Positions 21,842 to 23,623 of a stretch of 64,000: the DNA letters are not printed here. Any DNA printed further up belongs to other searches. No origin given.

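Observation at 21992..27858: Quaternary-amine importer physically fused to a second non-Pyl MttB paralog: a substrate-dedicated uptake and demethylation operon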

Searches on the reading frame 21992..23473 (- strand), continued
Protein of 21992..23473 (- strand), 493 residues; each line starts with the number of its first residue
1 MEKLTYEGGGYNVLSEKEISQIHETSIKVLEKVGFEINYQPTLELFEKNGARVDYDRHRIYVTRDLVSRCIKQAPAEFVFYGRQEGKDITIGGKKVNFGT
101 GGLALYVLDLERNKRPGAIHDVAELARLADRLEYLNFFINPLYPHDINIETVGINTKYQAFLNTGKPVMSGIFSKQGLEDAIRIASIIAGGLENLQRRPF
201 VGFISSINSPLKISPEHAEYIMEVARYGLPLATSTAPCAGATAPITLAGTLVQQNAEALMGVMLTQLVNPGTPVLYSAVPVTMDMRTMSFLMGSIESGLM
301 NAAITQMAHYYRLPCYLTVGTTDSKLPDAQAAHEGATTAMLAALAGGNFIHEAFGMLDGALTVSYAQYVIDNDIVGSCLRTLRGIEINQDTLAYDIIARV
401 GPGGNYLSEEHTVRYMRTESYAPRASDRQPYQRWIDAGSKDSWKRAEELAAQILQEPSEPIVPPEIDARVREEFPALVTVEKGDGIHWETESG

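Call 15: search_solved_structures(query=window:21992-23473:-, max_evalue=0.001, show_alignments=5)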
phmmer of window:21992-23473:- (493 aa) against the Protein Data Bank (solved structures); distinct sequences matched with E-value up to 0.001: 5.
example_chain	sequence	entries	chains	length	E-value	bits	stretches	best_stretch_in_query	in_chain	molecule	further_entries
2qne_A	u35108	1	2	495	6.5e-89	302.1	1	10-471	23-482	Putative methyltransferase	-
9yce_A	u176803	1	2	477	9.2e-89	301.6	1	11-471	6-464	Glycine betaine methyltransferase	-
7xcl_A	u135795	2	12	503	1.1e-65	225.5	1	10-478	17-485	Trimethylamine methyltransferase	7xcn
7xcm_A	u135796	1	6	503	1.3e-65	225.3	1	10-478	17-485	Trimethylamine methyltransferase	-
4yyc_A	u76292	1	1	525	1.8e-59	205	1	11-472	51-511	Putative trimethylamine methyltransferase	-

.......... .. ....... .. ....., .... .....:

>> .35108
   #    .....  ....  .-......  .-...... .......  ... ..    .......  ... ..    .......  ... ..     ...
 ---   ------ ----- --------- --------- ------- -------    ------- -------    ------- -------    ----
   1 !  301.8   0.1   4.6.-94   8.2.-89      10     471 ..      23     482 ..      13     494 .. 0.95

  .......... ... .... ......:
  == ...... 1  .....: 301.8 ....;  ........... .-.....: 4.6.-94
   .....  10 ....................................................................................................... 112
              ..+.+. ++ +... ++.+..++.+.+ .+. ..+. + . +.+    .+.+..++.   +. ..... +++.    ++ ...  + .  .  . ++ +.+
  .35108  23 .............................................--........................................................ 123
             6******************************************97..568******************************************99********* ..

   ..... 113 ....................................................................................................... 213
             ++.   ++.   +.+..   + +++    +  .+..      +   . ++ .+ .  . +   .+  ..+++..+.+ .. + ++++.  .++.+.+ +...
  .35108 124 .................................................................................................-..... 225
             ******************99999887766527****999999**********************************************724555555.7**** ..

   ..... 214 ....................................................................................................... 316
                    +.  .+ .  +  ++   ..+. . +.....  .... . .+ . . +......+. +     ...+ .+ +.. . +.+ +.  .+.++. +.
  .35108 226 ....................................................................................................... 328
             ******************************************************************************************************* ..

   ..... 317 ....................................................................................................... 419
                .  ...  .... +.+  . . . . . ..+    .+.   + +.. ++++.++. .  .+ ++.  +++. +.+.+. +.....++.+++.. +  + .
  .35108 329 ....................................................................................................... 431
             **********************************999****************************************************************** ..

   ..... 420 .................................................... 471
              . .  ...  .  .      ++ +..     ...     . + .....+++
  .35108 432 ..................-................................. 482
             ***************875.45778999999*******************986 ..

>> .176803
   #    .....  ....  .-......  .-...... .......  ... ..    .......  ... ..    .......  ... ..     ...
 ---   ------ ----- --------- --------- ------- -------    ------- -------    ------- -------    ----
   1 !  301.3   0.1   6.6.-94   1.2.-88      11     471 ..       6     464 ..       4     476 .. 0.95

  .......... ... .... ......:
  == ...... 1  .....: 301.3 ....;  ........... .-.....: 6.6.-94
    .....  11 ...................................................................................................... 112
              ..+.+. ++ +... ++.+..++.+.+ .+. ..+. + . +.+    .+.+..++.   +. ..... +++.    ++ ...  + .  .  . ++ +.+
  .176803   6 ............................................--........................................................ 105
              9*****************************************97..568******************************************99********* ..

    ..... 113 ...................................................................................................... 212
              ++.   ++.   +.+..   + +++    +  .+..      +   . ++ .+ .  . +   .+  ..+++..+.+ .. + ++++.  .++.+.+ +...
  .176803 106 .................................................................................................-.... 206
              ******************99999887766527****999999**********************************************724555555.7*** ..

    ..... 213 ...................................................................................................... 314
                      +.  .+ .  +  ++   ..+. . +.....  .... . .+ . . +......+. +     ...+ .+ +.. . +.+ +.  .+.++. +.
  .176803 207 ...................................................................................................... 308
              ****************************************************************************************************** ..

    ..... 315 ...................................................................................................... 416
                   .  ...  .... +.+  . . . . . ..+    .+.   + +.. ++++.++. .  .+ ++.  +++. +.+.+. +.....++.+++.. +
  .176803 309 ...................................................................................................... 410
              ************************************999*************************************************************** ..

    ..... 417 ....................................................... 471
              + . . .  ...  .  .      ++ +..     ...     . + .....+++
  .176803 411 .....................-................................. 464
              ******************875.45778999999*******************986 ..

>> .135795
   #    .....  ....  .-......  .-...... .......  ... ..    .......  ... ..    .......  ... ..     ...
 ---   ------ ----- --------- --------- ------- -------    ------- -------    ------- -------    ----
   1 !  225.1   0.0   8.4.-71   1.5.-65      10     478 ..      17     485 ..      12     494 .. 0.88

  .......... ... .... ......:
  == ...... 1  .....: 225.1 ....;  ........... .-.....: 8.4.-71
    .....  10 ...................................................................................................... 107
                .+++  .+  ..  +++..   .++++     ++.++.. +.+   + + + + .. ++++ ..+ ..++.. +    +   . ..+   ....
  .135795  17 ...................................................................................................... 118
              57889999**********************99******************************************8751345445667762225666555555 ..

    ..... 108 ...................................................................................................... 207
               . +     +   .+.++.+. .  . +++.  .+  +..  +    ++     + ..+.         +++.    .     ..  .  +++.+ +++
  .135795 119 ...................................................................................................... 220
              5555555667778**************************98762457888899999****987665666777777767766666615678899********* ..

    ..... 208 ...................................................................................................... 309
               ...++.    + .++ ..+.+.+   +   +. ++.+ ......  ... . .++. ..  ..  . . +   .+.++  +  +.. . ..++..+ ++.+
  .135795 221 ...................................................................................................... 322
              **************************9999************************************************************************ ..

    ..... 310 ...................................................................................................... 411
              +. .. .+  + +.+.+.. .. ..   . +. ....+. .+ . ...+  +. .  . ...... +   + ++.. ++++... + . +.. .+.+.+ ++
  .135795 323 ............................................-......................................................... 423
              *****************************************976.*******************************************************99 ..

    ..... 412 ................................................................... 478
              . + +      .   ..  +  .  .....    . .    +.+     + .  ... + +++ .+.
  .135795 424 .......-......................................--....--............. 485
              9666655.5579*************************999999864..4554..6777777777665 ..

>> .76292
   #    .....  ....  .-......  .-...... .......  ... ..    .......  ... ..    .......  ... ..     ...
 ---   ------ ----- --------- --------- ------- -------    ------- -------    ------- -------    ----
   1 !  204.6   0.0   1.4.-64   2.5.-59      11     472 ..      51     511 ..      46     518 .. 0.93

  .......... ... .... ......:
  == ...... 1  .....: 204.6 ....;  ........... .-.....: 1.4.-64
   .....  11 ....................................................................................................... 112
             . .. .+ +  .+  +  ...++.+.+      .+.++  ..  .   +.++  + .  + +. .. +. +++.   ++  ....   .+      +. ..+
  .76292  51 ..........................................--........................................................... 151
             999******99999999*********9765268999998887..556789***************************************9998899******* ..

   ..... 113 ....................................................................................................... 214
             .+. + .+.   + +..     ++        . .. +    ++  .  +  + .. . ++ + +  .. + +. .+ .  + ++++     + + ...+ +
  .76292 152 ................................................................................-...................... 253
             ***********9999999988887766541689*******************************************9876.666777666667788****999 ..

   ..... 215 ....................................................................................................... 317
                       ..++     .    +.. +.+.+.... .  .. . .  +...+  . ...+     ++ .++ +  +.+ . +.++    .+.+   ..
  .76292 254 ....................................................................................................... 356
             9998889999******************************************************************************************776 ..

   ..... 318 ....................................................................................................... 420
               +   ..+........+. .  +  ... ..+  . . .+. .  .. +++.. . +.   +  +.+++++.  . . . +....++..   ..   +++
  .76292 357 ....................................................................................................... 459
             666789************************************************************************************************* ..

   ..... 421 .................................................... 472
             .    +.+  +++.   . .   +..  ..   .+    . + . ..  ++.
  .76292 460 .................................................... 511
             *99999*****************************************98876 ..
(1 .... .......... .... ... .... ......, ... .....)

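Call 24: find_encoding_contigs(protein=P0035, flank=10000, max_places=2)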
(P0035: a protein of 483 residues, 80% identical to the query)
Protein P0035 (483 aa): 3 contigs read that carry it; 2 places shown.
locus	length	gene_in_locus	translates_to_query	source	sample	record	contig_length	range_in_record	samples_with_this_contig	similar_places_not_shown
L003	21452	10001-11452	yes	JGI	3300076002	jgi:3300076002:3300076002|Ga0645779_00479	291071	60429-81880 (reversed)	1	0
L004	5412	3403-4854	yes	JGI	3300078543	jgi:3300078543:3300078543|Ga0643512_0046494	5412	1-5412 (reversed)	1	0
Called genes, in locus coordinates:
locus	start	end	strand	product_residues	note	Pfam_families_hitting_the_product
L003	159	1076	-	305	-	PF01545:Cation_efflux, PF16916:ZT_dimer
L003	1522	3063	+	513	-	PF06253:MTTB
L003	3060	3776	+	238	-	PF02607:B12-binding_2, PF02310:B12-binding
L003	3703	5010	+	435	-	PF13649:Methyltransf_25 (faint)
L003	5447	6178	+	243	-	PF00528:BPD_transp_1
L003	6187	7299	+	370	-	PF00005:ABC_tran, PF13304:AAA_21 (faint), PF00571:CBS (weak)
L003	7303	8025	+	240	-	PF00528:BPD_transp_1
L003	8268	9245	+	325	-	PF04069:OpuAC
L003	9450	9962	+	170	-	PF00571:CBS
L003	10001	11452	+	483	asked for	PF06253:MTTB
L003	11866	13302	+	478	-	PF06253:MTTB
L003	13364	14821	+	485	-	PF06253:MTTB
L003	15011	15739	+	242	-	PF00528:BPD_transp_1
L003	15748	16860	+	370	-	PF00005:ABC_tran, PF13304:AAA_21 (faint), PF00571:CBS (weak)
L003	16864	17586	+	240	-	PF00528:BPD_transp_1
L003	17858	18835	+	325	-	PF04069:OpuAC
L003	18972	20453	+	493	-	PF06253:MTTB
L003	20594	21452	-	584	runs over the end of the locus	PF15714:SpoVT_C (faint), PF00989:PAS, PF13188:PAS_8 (weak), PF08448:PAS_4 (weak), PF13426:PAS_9 (weak), PF00158:Sigma54_activat, PF14532:Sigma54_activ_2, PF25601:AAA_lid_14, +2 more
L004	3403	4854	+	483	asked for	PF06253:MTTB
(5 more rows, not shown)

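Call 25: find_encoding_contigs(protein=P0118, flank=10000, max_places=2)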
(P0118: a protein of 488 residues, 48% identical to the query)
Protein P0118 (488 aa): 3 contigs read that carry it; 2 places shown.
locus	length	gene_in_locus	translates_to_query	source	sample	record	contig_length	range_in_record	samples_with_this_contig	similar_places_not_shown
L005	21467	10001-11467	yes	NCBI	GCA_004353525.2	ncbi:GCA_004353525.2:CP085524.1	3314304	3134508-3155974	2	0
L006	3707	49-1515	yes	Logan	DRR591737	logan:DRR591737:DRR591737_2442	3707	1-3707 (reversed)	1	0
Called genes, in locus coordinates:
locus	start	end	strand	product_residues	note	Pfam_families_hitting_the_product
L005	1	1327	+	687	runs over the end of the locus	PF17391:Urocanase_N, PF01175:Urocanase, PF17392:Urocanase_C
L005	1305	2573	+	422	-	PF01979:Amidohydro_1, PF07969:Amidohydro_3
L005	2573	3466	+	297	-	PF07837:FTCD_N, PF02971:FTCD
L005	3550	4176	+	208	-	PF04961:FTCD_C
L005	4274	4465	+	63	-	-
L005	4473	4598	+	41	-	-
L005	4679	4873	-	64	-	-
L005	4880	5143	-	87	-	-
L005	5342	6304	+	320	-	PF00392:GntR, PF27163:YmtS_Ross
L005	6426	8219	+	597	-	PF00989:PAS, PF13426:PAS_9 (weak), PF00158:Sigma54_activat, PF14532:Sigma54_activ_2, PF07728:AAA_5 (weak), PF25601:AAA_lid_14, PF02954:HTH_8 (weak)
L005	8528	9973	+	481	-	PF06253:MTTB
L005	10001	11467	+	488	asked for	PF06253:MTTB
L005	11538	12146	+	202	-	PF00117:GATase, PF07722:Peptidase_C26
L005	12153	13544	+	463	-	PF03972:MmgE_PrpD_N, PF19305:MmgE_PrpD_C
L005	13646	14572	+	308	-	PF04069:OpuAC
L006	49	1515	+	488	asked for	PF06253:MTTB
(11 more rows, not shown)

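Call 26: find_encoding_contigs(protein=P0087, flank=10000, max_places=2)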
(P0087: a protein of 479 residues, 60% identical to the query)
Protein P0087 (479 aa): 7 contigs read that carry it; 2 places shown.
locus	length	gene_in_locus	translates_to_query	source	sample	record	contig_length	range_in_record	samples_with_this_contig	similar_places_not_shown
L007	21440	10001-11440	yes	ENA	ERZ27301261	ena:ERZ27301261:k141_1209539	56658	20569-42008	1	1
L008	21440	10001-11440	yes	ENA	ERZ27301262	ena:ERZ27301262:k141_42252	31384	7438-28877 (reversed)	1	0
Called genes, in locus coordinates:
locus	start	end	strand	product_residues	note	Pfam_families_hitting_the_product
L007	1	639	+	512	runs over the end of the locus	PF01171:ATP_bind_3, PF11734:TilS_C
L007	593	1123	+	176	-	PF00156:Pribosyltran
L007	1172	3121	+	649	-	PF06480:FtsH_ext (weak), PF00004:AAA, PF17862:AAA_lid_3, PF01434:Peptidase_M41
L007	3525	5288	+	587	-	PF01268:FTHFS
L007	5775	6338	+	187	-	PF01227:GTP_cyclohydroI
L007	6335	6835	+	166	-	PF01966:HD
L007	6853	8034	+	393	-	PF00809:Pterin_bind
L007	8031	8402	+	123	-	PF02152:FolB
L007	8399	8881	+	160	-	PF01288:HPPK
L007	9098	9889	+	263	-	PF03309:Pan_kinase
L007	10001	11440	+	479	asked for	PF06253:MTTB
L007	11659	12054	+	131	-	PF04039:MnhB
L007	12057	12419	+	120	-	PF00420:Oxidored_q2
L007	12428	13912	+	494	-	PF00361:Proton_antipo_M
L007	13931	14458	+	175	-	PF01899:MNHE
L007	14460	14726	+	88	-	PF04066:MrpF_PhaF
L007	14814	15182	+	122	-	PF03334:PhaG_MnhG_YufB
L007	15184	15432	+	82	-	PF13244:MbhD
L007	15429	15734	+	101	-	PF20501:MbhE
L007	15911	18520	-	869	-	PF02861:Clp_N, PF23569:NBD_SMAX1, PF00004:AAA, PF17871:AAA_lid_9, PF00004:AAA, PF07724:AAA_2, PF07728:AAA_5, PF10431:ClpB_D2-small, +8 more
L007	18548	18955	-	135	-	PF01797:Y1_Tnp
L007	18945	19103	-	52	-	-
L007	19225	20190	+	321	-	PF27225:AF_1859_N, PF10040:CRISPR_Cas6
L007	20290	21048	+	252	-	PF00850:Hist_deacetyl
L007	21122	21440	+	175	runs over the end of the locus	PF03773:ArsP_1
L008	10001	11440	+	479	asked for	PF06253:MTTB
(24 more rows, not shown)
